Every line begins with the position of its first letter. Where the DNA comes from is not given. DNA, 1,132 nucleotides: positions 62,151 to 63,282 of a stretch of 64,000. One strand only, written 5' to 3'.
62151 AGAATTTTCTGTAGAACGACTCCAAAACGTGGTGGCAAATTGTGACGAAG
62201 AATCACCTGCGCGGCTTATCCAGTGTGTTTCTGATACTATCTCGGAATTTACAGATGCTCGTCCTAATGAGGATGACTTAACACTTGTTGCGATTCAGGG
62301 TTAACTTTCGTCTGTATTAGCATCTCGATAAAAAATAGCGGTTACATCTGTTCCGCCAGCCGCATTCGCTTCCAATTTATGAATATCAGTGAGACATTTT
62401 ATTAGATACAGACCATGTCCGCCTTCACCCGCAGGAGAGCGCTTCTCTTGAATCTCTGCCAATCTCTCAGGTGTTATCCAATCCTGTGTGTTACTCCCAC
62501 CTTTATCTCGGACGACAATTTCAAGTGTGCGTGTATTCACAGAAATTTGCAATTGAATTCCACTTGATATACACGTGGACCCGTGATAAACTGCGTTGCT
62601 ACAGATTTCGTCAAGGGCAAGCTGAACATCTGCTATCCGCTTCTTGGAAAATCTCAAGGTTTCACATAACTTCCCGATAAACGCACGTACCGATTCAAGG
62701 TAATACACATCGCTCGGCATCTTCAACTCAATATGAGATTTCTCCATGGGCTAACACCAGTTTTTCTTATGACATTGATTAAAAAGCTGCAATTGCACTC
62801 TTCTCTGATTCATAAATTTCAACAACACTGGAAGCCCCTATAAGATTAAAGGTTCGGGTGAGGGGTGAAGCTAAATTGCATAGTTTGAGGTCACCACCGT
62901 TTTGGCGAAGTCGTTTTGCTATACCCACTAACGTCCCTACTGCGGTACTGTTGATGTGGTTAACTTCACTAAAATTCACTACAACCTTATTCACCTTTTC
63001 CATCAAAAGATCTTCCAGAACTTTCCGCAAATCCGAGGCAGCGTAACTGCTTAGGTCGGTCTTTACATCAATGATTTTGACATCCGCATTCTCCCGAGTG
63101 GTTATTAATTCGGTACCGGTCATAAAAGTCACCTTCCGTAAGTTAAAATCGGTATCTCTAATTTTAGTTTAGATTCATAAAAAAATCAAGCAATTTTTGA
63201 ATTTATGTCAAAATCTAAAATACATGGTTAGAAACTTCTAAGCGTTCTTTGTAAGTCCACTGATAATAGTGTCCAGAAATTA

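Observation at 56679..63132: Partner-switching signalling island: 3 STAS antagonists, RsbW-like kinase, receiver-PP2C phosphatase, CheY-like RR, multi-PAS HK and Usp, but no sigma factor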

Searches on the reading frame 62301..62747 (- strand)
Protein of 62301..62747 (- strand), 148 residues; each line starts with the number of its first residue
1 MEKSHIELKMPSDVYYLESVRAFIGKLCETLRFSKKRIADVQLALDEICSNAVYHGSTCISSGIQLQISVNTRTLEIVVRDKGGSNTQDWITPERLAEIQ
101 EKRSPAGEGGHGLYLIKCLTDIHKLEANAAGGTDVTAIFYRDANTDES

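Call 3: search_protein_families(library=pfam, proteins=[window:62301-62747:-], max_evalue=0.01)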
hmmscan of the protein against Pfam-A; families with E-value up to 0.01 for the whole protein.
window:62301-62747:- (148 aa): 2 families
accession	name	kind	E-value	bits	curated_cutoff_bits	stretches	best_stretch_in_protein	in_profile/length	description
PF13581.12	HATPase_c_2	-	3.7e-19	69.4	27.4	1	11-138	2-126/127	Histidine kinase-like ATPase domain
PF02518.31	HATPase_c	-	1.6e-05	25.8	26.4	1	40-137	5-105/111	Histidine kinase-, DNA gyrase B-, and HSP90-like ATPase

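Call 4: search_protein_families(library=ncbifam, proteins=[window:62301-62747:-], max_evalue=0.01)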
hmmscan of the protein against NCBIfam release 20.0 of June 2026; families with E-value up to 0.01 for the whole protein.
window:62301-62747:- (148 aa): 4 families
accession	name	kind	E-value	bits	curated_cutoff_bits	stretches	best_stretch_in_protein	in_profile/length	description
NF003144.0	PRK04069.1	equivalog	9.9e-15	54.3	145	1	3-141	5-143/161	anti-sigma B factor RsbW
TIGR01924.1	rsbW_low_gc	equivalog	9.1e-12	44.7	155.05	1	3-129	5-133/159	anti-sigma B factor RsbW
NF041045.1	RsbA_anti_sig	subfamily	5.1e-10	39.1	210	1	13-138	187-301/303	anti-sigma factor RsbA family regulatory protein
TIGR01925.2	spIIAB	equivalog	2.9e-08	33.7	135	1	6-136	3-131/137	anti-sigma F factor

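Call 9: find_encoding_contigs(protein=window:62301-62747:-, flank=10000, max_places=6)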
Protein window:62301-62747:- (148 aa): 2 contigs read that carry it; 1 place shown.
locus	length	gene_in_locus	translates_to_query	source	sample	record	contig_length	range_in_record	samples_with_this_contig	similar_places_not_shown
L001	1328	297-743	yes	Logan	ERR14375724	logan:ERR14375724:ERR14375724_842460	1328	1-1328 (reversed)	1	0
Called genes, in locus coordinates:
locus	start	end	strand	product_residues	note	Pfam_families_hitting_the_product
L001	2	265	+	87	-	?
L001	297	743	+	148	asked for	PF13581:HATPase_c_2, PF02518:HATPase_c (weak)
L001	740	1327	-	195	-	?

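Call 11: find_related_loci(query=window:62301-62747:-, collection=genome_contigs, flank=10000)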
Query window:62301-62747:- (148 aa) in genome_contigs; peptide patterns used: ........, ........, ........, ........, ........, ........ (x = any residue, [..] = any of these).
154 stretches matched a pattern; 30 encode a relative of the query (tblastn E <= 1e-3); 30 distinct loci.
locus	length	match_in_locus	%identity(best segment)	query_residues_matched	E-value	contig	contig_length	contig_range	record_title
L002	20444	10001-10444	97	1-148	3e-98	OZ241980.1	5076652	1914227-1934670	MAG: Candidatus Poribacteria bacterium isolate addb8a48-e40a-4d5d-92e9-c4632a5e54a8 genome assembly, chromosome: 1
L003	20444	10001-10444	97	1-148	9e-98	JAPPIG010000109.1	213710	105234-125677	MAG: Candidatus Poribacteria bacterium isolate RHO2_bin_17 NODE_76_length_213710_cov_67.628434, whole genome shotgun seq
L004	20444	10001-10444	96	1-148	2e-96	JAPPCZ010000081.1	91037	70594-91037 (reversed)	MAG: Candidatus Poribacteria bacterium isolate IRC4_bin_14 NODE_272_length_91037_cov_22.1033, whole genome shotgun seque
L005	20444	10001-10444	91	1-148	9e-92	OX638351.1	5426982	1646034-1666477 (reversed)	MAG: uncultured Poribacteria bacterium isolate d4690918-7cf6-4b6d-bcb0-07eb3c50a363 genome assembly, chromosome: 1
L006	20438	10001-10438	88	1-146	2e-87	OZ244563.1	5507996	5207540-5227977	MAG: Candidatus Poribacteria bacterium isolate ff81fa92-488d-40f9-821d-30cdc2806971 genome assembly, chromosome: 1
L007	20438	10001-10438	85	1-146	2e-85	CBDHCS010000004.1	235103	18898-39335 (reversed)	MAG: Candidatus Poribacteria bacterium isolate 2ff7ea9c-4ed9-48aa-ac60-1c2c21251b56 genome assembly, contig: contig_4, w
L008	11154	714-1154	84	1-147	3e-85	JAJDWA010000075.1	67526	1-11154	MAG: Candidatus Poribacteria bacterium isolate jk18x22bins.76 k141_392257, whole genome shotgun sequence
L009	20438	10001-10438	83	1-146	3e-82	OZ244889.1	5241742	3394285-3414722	MAG: Candidatus Poribacteria bacterium isolate e98e4a03-ae45-434a-8c9f-424be2589405 genome assembly, chromosome: 1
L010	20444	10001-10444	80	1-148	7e-82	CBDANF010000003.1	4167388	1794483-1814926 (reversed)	MAG: Candidatus Poribacteria bacterium isolate cff0d1ac-620d-4255-a141-192642026491 genome assembly, contig: contig_3, w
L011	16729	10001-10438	82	1-146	2e-81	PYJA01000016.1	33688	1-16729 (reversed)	MAG: Candidatus Poribacteria bacterium isolate PCPOR2a Ga0207197_1016, whole genome shotgun sequence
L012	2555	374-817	78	1-148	6e-80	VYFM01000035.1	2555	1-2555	MAG: Candidatus Poribacteria bacterium isolate SB0677_bin_25 NODE_11404_length_2555_cov_7.354800, whole genome shotgun s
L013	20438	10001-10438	78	1-146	5e-77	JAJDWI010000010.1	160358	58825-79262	MAG: Candidatus Poribacteria bacterium isolate jk18x25bins.18 k141_372552, whole genome shotgun sequence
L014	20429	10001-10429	79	1-143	4e-77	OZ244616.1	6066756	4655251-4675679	MAG: Candidatus Poribacteria bacterium isolate e5250d40-67f0-410b-965f-0d198546f1b0 genome assembly, chromosome: 1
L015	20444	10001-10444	76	1-148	4e-77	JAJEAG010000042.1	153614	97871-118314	MAG: Candidatus Poribacteria bacterium isolate jk18x7bins.36 k141_2237779, whole genome shotgun sequence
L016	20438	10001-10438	75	1-146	5e-76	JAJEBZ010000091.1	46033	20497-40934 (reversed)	MAG: Candidatus Poribacteria bacterium isolate jk18x9bins.65 k141_213368, whole genome shotgun sequence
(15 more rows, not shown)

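Call 19: find_homologous_proteins(query=window:62301-62747:-, max_evalue=0.00001)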
Query window:62301-62747:- (148 aa): 123 proteins with E <= 0.00001 among 139 candidates; the best 120 are listed.
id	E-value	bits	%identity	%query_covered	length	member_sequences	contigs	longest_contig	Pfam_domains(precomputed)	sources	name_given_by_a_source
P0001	4.5e-89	313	96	100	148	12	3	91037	PF13581.13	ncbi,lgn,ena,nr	ncbi:MAG: ATP-binding protein [Candidatus Poribacteria bacterium]|nr:ATP-binding protein [Candidatus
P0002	1.1e-84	299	91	100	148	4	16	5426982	PF13581.13,PF02518.32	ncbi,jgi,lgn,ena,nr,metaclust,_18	ncbi:ATP-binding protein [Candidatus Poribacteria bacterium]|nr:ATP-binding protein [Candidatus Pori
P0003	4.1e-80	284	88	99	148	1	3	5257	PF13581.13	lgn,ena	-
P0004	2.9e-79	282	85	99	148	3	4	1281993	PF13581.13,PF02518.32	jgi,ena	jgi:serine/threonine-protein kinase RsbW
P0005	3.8e-78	278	85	99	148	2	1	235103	PF13581.13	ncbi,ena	-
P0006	6.8e-78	277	84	99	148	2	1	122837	PF13581.13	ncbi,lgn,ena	-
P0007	3.6e-77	275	84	99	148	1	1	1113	PF13581.13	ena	-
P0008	1.9e-76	272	84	99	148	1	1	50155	PF13581.13,PF02518.32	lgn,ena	-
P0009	3.3e-76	272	84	99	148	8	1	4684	PF13581.13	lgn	-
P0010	3.3e-74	265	80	100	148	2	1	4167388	PF13581.13,PF02518.32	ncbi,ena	-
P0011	4.3e-73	262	88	91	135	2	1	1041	PF13581.13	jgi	jgi:serine/threonine-protein kinase RsbW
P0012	2.3e-71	256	78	99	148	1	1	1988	PF13581.13,PF02518.32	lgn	-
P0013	4.2e-71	255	78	100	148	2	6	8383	PF13581.13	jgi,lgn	jgi:anti-sigma regulatory factor (Ser/Thr protein kinase)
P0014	7.2e-71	254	77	99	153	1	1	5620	PF13581.13,PF02518.32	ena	-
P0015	9.7e-71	254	79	99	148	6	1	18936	PF13581.13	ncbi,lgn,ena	-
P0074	2.9e-45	171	54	96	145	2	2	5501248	PF13581.13,PF02518.32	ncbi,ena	-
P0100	1.3e-42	163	54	95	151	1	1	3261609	PF13581.13,PF02518.32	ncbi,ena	-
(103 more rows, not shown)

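Call 20: find_encoding_contigs(protein=P0074, flank=10000, max_places=2)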
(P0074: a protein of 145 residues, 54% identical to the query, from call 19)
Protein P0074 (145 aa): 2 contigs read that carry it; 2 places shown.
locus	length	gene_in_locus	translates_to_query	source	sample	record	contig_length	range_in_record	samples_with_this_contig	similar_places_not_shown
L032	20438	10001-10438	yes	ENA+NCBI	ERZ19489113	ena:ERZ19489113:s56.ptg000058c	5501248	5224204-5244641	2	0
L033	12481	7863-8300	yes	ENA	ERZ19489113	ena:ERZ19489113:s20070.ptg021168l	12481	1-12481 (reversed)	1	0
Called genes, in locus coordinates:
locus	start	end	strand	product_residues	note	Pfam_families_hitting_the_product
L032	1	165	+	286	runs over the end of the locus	-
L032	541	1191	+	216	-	PF00196:GerE (weak), PF04545:Sigma70_r4 (weak)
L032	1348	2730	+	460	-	PF00890:FAD_binding_2 (faint), PF01134:GIDA (weak), PF07992:Pyr_redox_2, PF12831:FAD_oxidored, PF13434:Lys_Orn_oxgnase (weak), PF13738:Pyr_redox_3, PF00070:Pyr_redox, PF02852:Pyr_redox_dim, +2 more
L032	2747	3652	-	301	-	PF00294:PfkB, PF08543:Phos_pyr_kin (weak)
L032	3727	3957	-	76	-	-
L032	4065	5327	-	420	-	PF05221:AdoHcyase, PF02826:2-Hacid_dh_C, PF00670:AdoHcyase_NAD, PF07991:KARI_N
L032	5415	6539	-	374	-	PF00438:S-AdoMet_synt_N, PF02772:S-AdoMet_synt_M, PF02773:S-AdoMet_synt_C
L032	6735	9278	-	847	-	PF21710:Spt6_S1 (faint), PF00575:S1, PF17092:PCB_OB (faint), PF13509:S1_2 (faint), PF23459:S1_RRP5 (faint), PF00575:S1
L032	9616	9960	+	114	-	PF01740:STAS, PF13466:STAS_2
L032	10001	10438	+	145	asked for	PF13581:HATPase_c_2, PF02518:HATPase_c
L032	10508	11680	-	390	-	PF00072:Response_reg, PF07228:SpoIIE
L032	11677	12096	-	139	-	PF00072:Response_reg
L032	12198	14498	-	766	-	PF08447:PAS_3, PF00989:PAS (weak), PF08448:PAS_4, PF13426:PAS_9 (weak), PF08448:PAS_4, PF13426:PAS_9 (weak), PF00512:HisKA, PF02518:HATPase_c, +2 more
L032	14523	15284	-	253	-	PF00582:Usp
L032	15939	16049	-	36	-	-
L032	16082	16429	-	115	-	PF01740:STAS, PF13466:STAS_2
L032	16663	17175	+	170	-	PF20582:UPF0758_N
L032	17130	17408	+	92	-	PF04002:RadC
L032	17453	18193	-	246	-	PF08032:SpoU_sub_bind, PF00588:SpoU_methylase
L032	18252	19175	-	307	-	PF01555:N6_N4_Mtase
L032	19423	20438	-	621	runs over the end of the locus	PF02776:TPP_enzyme_N, PF00205:TPP_enzyme_M, PF02775:TPP_enzyme_C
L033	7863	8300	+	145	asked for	PF13581:HATPase_c_2, PF02518:HATPase_c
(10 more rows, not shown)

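Call 21: find_encoding_contigs(protein=P0100, flank=10000, max_places=2)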
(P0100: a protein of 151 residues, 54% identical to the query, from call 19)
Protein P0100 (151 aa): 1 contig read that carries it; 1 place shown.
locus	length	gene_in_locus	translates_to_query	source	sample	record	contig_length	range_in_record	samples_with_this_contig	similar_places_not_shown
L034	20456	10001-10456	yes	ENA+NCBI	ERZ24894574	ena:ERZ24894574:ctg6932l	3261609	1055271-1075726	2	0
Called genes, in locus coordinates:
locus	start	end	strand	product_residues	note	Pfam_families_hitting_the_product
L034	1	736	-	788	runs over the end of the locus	PF02384:N6_Mtase (faint), PF20473:MmeI_Mtase, PF07669:Eco57I, PF12950:TaqI_C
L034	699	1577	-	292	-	-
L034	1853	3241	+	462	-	PF00890:FAD_binding_2 (weak), PF01134:GIDA, PF07992:Pyr_redox_2, PF12831:FAD_oxidored, PF13738:Pyr_redox_3, PF13434:Lys_Orn_oxgnase (weak), PF00070:Pyr_redox, PF02852:Pyr_redox_dim, +3 more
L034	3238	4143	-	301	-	PF00294:PfkB, PF08543:Phos_pyr_kin (weak)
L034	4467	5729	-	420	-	PF05221:AdoHcyase, PF02826:2-Hacid_dh_C, PF00670:AdoHcyase_NAD, PF07991:KARI_N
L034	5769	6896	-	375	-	PF00438:S-AdoMet_synt_N, PF02772:S-AdoMet_synt_M, PF02773:S-AdoMet_synt_C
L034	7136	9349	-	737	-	PF21710:Spt6_S1 (faint), PF00575:S1, PF13509:S1_2 (faint), PF23459:S1_RRP5 (faint), PF00575:S1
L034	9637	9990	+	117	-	PF01740:STAS, PF13466:STAS_2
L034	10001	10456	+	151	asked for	PF13581:HATPase_c_2, PF02518:HATPase_c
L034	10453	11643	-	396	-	PF00072:Response_reg, PF07228:SpoIIE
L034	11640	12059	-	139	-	PF00072:Response_reg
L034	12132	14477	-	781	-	PF00989:PAS (weak), PF08447:PAS_3, PF13426:PAS_9 (weak), PF00989:PAS, PF08448:PAS_4, PF08448:PAS_4, PF00512:HisKA, PF02518:HATPase_c, +4 more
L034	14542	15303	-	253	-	PF00582:Usp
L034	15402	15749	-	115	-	PF01740:STAS, PF13466:STAS_2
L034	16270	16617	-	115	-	PF01740:STAS, PF13466:STAS_2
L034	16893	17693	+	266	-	PF13385:Laminin_G_3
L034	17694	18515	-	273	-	PF05721:PhyH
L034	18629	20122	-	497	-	PF01663:Phosphodiest, PF00884:Sulfatase (faint)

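Call 35: search_solved_structures(query=window:62301-62747:-, max_evalue=0.01, show_alignments=1)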
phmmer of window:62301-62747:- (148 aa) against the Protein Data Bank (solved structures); distinct sequences matched with E-value up to 0.01: 1.
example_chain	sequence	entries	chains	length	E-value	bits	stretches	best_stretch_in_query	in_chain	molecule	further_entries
6m36_A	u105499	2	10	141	9.4e-10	41.7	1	5-128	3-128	Serine-protein kinase RsbW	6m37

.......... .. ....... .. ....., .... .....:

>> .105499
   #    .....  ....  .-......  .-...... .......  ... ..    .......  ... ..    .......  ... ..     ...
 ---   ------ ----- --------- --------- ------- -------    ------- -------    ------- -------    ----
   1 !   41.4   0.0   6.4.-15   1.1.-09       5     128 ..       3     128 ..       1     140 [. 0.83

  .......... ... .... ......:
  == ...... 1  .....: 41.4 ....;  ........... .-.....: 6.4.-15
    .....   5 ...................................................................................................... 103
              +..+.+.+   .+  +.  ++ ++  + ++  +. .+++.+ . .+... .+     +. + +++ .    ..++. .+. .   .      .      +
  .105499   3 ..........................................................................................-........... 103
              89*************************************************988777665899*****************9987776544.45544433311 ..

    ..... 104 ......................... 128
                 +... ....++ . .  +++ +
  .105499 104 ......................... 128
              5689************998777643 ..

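Call 58: search_protein_representatives(protein=window:62301-62747:-)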
Query: 148 residues. Proteins with E-value up to 0.001 (for the whole library): 652; up to 1e-10: 16; up to 1e-30: 2. The best 150 are listed.
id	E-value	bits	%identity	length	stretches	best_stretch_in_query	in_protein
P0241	4.1e-33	130.4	45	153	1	5-145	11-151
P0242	2.2e-31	124.8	44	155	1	3-139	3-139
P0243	6.1e-25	103.9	51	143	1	3-98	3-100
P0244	4.6e-23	97.8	44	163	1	1-110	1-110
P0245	2.2e-22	95.6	37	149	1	3-141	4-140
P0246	1.0e-19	87.0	42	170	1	6-137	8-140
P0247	1.5e-19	86.4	44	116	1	38-144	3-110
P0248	1.6e-16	76.7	35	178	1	6-142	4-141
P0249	1.8e-15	73.2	49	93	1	5-84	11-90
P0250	9.1e-15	70.9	57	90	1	2-59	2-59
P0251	5.1e-14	68.5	46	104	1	23-103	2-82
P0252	9.1e-12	61.2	30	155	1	4-143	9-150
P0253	9.5e-12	61.2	34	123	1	26-142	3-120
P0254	2.7e-11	59.7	26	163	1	6-137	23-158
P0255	4.3e-11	59.0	32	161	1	7-146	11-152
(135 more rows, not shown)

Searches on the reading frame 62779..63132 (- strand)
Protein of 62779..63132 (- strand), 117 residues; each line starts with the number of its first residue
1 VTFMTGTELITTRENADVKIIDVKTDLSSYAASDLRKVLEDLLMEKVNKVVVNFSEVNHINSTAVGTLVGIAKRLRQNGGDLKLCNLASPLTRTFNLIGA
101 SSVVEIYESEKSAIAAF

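Call 3: search_protein_families(library=pfam, proteins=[window:62779-63132:-], max_evalue=0.01)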
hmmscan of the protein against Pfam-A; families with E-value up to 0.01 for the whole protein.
window:62779-63132:- (117 aa): 2 families
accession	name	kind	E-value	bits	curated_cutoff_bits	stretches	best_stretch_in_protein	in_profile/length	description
PF01740.26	STAS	-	1.5e-18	66.9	22.6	1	11-113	3-106/106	STAS domain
PF13466.11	STAS_2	-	1.8e-09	38.1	29.2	1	23-99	3-78/80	STAS domain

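Call 4: search_protein_families(library=ncbifam, proteins=[window:62779-63132:-], max_evalue=0.01)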
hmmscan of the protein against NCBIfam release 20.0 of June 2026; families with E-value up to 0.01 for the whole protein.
window:62779-63132:- (117 aa): 5 families
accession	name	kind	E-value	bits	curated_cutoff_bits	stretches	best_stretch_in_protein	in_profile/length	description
TIGR00377.1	ant_ant_sig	superfamily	4.5e-17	61.9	53.45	1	10-110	5-106/108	anti-sigma factor antagonist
TIGR02886.1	spore_II_AA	equivalog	3.1e-14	52.9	114.75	1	15-114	6-106/106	anti-sigma F factor antagonist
NF002134.0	PRK00971.1-4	equivalog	0.00029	19.7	557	1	11-94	322-404/429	glutaminase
NF008660.1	PRK11660.1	equivalog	0.00038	18.9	614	1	8-96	455-541/572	C4-dicarboxylic acid transporter DauA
TIGR00815.1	sulP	subfamily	0.0043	15.5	380.45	1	37-95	494-544/565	sulfate permease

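Call 7: find_encoding_contigs(protein=window:62779-63132:-, flank=10000, max_places=6)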
Protein window:62779-63132:- (117 aa): no gene with exactly this product is on record in the collection.

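Call 44: find_encoding_contigs(protein=window:62779-63123:-, flank=10000, max_places=6)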
Protein window:62779-63123:- (114 aa): 2 contigs read that carry it; 1 place shown.
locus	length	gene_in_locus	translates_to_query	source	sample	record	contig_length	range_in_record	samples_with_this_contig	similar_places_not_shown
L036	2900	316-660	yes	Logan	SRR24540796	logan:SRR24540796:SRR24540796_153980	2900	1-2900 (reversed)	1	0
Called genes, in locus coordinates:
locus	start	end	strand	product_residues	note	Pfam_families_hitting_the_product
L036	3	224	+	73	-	?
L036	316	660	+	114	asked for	PF01740:STAS, PF13466:STAS_2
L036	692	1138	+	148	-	PF13581:HATPase_c_2, PF02518:HATPase_c (weak)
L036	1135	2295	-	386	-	PF00072:Response_reg, PF07228:SpoIIE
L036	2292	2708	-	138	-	PF00072:Response_reg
